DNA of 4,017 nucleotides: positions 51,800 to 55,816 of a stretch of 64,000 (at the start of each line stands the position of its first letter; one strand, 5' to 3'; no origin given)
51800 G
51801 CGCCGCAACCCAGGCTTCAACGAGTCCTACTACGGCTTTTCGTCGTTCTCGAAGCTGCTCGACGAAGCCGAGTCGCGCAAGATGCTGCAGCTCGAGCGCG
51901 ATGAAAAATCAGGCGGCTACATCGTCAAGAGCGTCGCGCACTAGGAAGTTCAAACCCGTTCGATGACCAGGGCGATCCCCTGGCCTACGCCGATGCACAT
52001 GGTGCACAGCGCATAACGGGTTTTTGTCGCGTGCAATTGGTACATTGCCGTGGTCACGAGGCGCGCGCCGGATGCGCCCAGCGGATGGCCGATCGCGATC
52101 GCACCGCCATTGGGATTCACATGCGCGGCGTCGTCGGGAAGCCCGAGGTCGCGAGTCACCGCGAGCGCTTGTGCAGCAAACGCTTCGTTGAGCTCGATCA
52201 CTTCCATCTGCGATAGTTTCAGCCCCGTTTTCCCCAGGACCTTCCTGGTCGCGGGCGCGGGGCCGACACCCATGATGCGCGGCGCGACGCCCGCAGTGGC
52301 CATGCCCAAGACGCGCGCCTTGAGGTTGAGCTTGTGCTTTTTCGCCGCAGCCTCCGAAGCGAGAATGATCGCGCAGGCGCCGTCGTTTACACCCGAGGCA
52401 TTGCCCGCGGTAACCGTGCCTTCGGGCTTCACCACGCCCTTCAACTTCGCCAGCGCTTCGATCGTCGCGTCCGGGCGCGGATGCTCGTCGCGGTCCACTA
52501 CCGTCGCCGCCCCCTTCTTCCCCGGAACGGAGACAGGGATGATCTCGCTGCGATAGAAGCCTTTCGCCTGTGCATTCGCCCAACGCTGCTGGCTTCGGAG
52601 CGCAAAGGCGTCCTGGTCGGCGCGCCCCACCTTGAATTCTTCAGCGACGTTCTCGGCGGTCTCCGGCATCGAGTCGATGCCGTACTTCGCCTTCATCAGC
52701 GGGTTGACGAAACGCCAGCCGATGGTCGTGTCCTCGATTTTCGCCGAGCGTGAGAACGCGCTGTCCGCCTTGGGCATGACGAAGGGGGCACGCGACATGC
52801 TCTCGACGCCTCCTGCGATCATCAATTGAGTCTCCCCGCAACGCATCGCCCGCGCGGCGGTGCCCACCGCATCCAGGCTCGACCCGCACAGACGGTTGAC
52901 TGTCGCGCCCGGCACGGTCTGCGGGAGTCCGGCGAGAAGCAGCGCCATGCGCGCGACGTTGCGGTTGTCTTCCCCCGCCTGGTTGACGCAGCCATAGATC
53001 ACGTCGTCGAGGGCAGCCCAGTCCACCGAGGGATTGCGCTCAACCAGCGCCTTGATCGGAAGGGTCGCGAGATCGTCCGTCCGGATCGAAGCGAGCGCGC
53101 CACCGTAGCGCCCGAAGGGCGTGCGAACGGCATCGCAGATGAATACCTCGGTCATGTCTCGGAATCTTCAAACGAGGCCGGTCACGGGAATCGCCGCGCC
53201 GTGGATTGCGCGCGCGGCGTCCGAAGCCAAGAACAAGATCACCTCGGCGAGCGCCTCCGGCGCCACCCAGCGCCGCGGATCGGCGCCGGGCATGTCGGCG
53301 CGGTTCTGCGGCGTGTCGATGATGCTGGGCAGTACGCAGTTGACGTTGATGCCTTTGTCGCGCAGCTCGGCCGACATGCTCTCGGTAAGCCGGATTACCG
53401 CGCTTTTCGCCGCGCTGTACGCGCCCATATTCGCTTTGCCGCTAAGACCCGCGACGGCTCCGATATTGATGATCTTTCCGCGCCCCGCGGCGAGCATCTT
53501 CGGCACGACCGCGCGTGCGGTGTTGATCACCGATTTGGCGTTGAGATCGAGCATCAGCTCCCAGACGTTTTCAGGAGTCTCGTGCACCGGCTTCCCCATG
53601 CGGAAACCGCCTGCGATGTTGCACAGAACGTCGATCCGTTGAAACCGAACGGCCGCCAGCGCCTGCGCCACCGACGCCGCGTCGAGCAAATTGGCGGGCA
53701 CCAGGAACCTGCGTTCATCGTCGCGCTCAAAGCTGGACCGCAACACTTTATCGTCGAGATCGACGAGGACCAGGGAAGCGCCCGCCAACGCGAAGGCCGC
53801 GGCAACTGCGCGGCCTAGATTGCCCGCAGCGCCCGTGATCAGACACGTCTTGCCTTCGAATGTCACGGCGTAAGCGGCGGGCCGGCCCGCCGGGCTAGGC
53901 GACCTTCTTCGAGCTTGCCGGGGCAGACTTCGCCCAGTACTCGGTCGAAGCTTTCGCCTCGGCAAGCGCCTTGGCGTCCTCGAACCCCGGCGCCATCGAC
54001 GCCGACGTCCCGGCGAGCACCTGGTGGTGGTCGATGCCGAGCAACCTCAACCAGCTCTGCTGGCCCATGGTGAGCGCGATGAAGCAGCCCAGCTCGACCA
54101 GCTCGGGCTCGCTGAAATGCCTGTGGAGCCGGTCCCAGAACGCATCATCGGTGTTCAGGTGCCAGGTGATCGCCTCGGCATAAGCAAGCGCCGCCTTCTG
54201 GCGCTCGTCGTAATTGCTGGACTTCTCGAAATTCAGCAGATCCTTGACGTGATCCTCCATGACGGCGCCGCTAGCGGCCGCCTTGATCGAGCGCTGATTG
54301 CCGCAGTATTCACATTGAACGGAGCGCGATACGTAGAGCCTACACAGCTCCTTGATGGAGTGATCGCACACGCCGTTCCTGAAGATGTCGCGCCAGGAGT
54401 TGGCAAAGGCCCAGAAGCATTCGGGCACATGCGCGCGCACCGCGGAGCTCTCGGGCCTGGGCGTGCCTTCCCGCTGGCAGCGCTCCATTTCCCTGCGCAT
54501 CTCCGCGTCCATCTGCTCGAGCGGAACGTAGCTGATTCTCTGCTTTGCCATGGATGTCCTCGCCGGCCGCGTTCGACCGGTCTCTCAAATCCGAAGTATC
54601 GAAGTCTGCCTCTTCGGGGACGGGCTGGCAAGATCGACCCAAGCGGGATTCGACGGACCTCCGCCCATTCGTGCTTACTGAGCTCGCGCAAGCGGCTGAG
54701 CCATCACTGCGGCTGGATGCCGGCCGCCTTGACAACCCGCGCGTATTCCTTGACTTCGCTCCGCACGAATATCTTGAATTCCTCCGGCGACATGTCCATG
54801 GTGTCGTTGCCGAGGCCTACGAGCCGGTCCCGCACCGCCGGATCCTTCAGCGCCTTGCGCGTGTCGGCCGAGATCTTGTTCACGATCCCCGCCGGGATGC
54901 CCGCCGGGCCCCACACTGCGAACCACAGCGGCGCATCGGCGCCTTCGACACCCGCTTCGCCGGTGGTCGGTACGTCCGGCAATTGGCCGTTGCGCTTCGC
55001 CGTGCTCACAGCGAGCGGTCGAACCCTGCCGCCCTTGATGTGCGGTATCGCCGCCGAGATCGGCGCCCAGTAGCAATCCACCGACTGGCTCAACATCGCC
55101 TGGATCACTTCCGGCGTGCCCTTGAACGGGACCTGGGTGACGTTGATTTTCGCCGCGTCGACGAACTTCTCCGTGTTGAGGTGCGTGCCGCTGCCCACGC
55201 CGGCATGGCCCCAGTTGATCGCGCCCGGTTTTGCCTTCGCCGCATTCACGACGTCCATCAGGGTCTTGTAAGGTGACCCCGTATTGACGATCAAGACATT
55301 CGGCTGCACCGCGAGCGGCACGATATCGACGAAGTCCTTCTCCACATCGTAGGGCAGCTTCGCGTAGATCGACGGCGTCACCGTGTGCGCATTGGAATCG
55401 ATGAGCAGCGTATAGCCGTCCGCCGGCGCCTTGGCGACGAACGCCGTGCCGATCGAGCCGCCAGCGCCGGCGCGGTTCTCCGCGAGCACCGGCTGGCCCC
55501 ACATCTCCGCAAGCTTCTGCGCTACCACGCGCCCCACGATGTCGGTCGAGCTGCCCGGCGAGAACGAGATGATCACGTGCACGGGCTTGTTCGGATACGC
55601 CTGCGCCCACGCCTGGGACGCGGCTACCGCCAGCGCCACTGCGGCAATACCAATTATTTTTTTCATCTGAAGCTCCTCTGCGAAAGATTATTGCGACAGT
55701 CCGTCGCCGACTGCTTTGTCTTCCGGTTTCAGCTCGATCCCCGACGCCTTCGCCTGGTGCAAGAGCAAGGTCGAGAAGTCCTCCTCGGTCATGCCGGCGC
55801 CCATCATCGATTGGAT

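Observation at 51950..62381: Eleven-gene co-directional catabolic array of unknown substrate, framed by beta-ketoadipate-type CoA-transferase and thiolase genes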

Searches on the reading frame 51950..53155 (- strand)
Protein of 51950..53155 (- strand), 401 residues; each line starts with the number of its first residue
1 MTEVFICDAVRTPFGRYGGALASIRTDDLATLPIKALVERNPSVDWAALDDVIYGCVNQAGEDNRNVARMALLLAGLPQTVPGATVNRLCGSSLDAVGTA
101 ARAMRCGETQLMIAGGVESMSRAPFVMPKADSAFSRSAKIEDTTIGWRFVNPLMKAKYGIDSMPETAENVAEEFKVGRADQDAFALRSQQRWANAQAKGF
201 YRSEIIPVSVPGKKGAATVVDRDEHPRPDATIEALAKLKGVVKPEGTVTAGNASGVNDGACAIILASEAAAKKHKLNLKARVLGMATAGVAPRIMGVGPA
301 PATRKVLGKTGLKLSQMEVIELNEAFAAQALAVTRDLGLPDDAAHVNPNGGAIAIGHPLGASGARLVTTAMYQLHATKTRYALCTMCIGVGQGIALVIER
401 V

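Call 4: search_protein_families(library=pfam, proteins=[window:51950-53155:-], max_evalue=0.001)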
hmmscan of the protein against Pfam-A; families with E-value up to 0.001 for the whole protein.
window:51950-53155:- (401 aa): 3 families
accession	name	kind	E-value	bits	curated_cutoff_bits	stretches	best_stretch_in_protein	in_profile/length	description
PF00108.29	Thiolase_N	-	7e-77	258.8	26.4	1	4-268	1-259/260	Thiolase, N-terminal domain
PF02803.24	Thiolase_C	-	3.3e-43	146.7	27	1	278-400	3-123/123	Thiolase, C-terminal domain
PF00109.32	ketoacyl-synt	-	2.4e-05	24.5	20.8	1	85-121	169-205/252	Beta-ketoacyl synthase, N-terminal domain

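Call 5: search_protein_families(library=ncbifam, proteins=[window:51950-53155:-], max_evalue=0.001)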
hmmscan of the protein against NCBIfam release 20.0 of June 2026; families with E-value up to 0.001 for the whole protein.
window:51950-53155:- (401 aa): 45 families (the best 25 are shown)
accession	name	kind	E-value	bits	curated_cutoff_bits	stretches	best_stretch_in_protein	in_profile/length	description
NF006551.0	PRK09050.1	subfamily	9.4e-222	736.2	605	1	1-401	1-401/401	3-oxoadipyl-CoA thiolase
TIGR02430.1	pcaF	equivalog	2.2e-221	735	597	1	3-401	2-400/400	3-oxoadipyl-CoA thiolase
NF006001.0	PRK08131.1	equivalog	1.4e-161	538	622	1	1-401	1-400/401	3-oxoadipyl-CoA thiolase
TIGR01930.1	AcCoA-C-Actrans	subfamily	1.3e-133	445.7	240.55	1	6-399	1-385/385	acetyl-CoA C-acyltransferase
NF006552.0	PRK09051.1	subfamily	7.2e-125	417.3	565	1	2-401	4-395/395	beta-ketothiolase BktB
NF004853.0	PRK06205.1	subfamily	1.5e-122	409.5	551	1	1-401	1-403/404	acetyl-CoA C-acetyltransferase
NF006510.0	PRK08947.1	equivalog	1.1e-115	386.8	519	1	1-401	1-387/387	acetyl-CoA C-acyltransferase FadA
NF006553.0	PRK09052.1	equivalog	3e-115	385.4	567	1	2-401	6-399/399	acetyl-CoA C-acyltransferase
NF042999.1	bketothiol_BktB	equivalog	3.7e-114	382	725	1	2-401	3-394/394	beta-ketothiolase BktB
NF004206.0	PRK05656.1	subfamily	2e-112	376.1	688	1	1-400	1-392/392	acetyl-CoA C-acetyltransferase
TIGR02445.1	fadA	equivalog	1.5e-107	360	591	1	3-401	1-385/385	acetyl-CoA C-acyltransferase FadA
NF005890.0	PRK07851.1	equivalog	6.1e-102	341.6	580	1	1-401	1-405/406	acetyl-CoA C-acetyltransferase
NF005865.0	PRK07801.1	equivalog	2.6e-98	329.8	591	1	1-401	1-382/382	acetyl-CoA C-acetyltransferase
NF005033.0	PRK06445.1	equivalog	2.6e-97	326.5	511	1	2-401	3-395/395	acetyl-CoA C-acetyltransferase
NF006086.0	PRK08235.1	equivalog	4.8e-96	322.3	526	1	1-399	1-391/393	acetyl-CoA C-acetyltransferase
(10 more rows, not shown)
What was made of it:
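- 51950..53155 (-): PcaF-type 3-oxoadipyl-CoA thiolase. NCBIfam TIGR02430 equivalog, 735 bits against cutoff 597 (call 5).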

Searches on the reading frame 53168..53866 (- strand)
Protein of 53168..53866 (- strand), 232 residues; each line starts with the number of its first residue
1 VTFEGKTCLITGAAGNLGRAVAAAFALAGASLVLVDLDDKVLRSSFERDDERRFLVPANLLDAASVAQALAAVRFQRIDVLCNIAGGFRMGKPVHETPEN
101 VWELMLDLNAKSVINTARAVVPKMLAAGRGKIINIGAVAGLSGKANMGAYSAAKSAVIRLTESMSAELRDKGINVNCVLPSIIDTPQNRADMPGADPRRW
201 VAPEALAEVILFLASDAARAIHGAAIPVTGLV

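Call 4: search_protein_families(library=pfam, proteins=[window:53168-53866:-], max_evalue=0.001)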
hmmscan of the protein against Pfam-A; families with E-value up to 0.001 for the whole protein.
window:53168-53866:- (232 aa): 3 families
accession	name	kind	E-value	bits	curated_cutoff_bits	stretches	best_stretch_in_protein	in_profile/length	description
PF00106.31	adh_short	-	6.8e-43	146.9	26.6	1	6-189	1-188/195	short chain dehydrogenase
PF13561.12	adh_short_C2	-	5.8e-41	141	27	1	12-229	1-232/236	Enoyl-(Acyl carrier protein) reductase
PF01370.27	Epimerase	-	1.8e-06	28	20.9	1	9-177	2-169/240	NAD dependent epimerase/dehydratase family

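Call 5: search_protein_families(library=ncbifam, proteins=[window:53168-53866:-], max_evalue=0.001)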
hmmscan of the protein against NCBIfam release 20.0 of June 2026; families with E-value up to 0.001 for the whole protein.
window:53168-53866:- (232 aa): 215 families (the best 25 are shown)
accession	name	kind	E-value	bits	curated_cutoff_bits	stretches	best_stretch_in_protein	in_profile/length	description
NF004204.0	PRK05653.2-5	subfamily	2.3e-59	200.6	352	1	4-231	2-225/226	3-oxoacyl-ACP reductase FabG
NF004201.0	PRK05653.2-1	equivalog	6e-51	173.3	288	1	4-231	2-230/231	3-oxoacyl-ACP reductase FabG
NF005559.1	PRK07231.1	subfamily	2.3e-45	155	215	1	3-230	2-245/249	glucose 1-dehydrogenase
NF052558.1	MBtsdlDhBudC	equivalog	9.5e-42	143.3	270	1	3-230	1-239/250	meso-2,3-butanediol dehydrogenase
NF004791.0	PRK06138.1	equivalog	1.2e-41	142.7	312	1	1-230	1-247/252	SDR family oxidoreductase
TIGR03971.1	SDR_subfam_1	subfamily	2.2e-41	142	300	2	3-188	1-203/271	mycofactocin-coupled SDR family oxidoreductase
NF009466.0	PRK12826.1-2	subfamily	2.4e-41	141.9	222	1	6-230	4-242/248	3-oxoacyl-ACP reductase FabG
NF005878.0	PRK07825.1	subfamily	8.1e-40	136.9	287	1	3-213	7-216/278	short chain dehydrogenase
TIGR01963.1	PHB_DH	subfamily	1.6e-39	135.7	307.05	1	6-189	2-189/255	3-hydroxybutyrate dehydrogenase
NF005309.0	PRK06841.1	subfamily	8.8e-39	133.5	286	1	2-230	12-250/255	GolD/DthD family dehydrogenase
NF009093.0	PRK12429.1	subfamily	8e-38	130.2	258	1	2-189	2-193/259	3-hydroxybutyrate dehydrogenase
NF005118.0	PRK06550.1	equivalog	8.1e-37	127.3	270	1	2-230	2-231/236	3-oxoacyl-ACP reductase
NF004198.0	PRK05653.1-3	equivalog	1.7e-36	126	296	1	3-230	5-244/248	3-oxoacyl-ACP reductase FabG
NF005806.0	PRK07666.1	equivalog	2.1e-36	125.4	286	1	3-211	5-218/239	3-ketoacyl-ACP reductase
NF053701.1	CsHdxCHCADhChcB2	equivalog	2.6e-36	125.4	350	1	3-230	1-240/245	cis-4-hydroxycyclohexanecarboxylate dehydrogenase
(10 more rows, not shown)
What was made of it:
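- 53168..53866 (-): classical SDR (FabG / butanediol-DH-like), specificity unknown. All NCBIfam hits are below their cutoffs (calls 4, 5).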

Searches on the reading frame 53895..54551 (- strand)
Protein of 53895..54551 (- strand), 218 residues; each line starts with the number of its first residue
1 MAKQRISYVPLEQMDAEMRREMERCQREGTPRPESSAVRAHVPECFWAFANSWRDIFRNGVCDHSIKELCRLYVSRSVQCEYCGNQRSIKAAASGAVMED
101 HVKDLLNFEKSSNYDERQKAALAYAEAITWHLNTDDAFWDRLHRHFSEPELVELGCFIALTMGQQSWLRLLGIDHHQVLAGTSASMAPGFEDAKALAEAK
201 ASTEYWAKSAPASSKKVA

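Call 4: search_protein_families(library=pfam, proteins=[window:53895-54551:-], max_evalue=0.001)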
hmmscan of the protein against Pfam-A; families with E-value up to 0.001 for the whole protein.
window:53895-54551:- (218 aa): 1 family
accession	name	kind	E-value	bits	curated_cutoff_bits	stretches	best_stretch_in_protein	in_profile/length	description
PF02627.25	CMD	-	2.2e-05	24.8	23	1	43-127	1-84/84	Carboxymuconolactone decarboxylase family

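Call 5: search_protein_families(library=ncbifam, proteins=[window:53895-54551:-], max_evalue=0.001)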
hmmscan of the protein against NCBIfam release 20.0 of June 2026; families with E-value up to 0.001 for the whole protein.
window:53895-54551:- (218 aa): 2 families
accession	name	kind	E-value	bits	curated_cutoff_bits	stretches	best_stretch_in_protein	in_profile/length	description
NF053654.1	GroundWater_YciW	equivalog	3.8e-15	56.1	310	1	5-173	3-171/179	YciW-related (seleno)protein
TIGR01926.1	peroxid_rel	subfamily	1.8e-05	24.6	81.8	1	9-158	6-158/178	peroxidase-related enzyme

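Call 55: search_solved_structures(query=window:53895-54551:-, max_evalue=0.01, show_alignments=1)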
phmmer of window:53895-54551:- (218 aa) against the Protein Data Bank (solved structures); distinct sequences matched with E-value up to 0.01: 6.
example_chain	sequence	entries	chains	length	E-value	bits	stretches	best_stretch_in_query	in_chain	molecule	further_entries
6ohi_A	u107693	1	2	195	4e-06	29.9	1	38-167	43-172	Debrominase Bmp8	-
2gmy_A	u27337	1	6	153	4.4e-05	26.5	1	43-169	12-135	Hypothetical protein Atu0492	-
6ohj_A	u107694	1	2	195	6.4e-05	26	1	43-167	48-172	Debrominase Bmp8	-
7xw1_A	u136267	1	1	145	0.00015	24.8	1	53-159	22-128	Carboxymuconolactone decarboxylase family protein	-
2ijc_A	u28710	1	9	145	0.00015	24.8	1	53-159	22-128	Hypothetical protein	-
2o4d_A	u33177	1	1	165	0.00019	24.5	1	44-159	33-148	Hypothetical protein PA0269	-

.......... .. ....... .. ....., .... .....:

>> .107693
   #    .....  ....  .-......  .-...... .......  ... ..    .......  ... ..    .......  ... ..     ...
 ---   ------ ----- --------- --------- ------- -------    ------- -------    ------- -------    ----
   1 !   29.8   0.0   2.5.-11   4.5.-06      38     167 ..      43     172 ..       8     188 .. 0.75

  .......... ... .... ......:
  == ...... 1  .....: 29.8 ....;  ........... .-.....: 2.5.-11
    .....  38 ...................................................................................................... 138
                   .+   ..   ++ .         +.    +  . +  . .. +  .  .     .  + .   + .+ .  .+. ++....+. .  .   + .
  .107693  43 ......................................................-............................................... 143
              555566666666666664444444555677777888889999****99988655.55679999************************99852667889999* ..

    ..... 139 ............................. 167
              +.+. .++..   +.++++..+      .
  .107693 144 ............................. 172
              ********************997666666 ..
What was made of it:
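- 53895..54551 (-): AhpD-fold CxxC protein (Bmp8/YciW-like), not PcaC. The best PDB match is Bmp8 (6ohi), with C-E-Y-C aligned to C-M-Y-C (calls 4, 5, 55).
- Closest known: AhpD / Bmp8 family of CxxC thiol proteins. Same: CMD/AhpD fold match, with the C-x-x-C motif aligned to that of Bmp8 (call 55).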

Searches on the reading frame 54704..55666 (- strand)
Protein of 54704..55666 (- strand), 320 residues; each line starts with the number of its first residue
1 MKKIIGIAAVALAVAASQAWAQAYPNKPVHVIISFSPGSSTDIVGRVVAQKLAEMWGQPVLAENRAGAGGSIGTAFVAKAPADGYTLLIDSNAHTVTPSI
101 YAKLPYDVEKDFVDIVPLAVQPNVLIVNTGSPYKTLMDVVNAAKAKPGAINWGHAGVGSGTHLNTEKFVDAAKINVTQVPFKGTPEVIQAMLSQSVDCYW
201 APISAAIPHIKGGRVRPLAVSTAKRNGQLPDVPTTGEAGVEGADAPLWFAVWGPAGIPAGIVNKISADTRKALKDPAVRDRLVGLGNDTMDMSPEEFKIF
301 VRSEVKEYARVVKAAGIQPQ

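Call 4: search_protein_families(library=pfam, proteins=[window:54704-55666:-], max_evalue=0.001)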
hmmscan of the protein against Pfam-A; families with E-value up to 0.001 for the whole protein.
window:54704-55666:- (320 aa): 1 family
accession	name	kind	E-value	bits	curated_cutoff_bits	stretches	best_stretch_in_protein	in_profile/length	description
PF03401.19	TctC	-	7.3e-66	222.9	27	1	45-316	2-273/274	Tripartite tricarboxylate transporter family receptor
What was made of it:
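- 54704..55666 (-): Bug/TctC periplasmic binding protein 2. Pfam PF03401, 222.9 bits (call 4).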

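Call 5: search_protein_families(library=ncbifam, proteins=[window:54704-55666:-], max_evalue=0.001)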
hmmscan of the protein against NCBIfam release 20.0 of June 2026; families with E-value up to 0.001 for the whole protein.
window:54704-55666:- (320 aa): 0 families
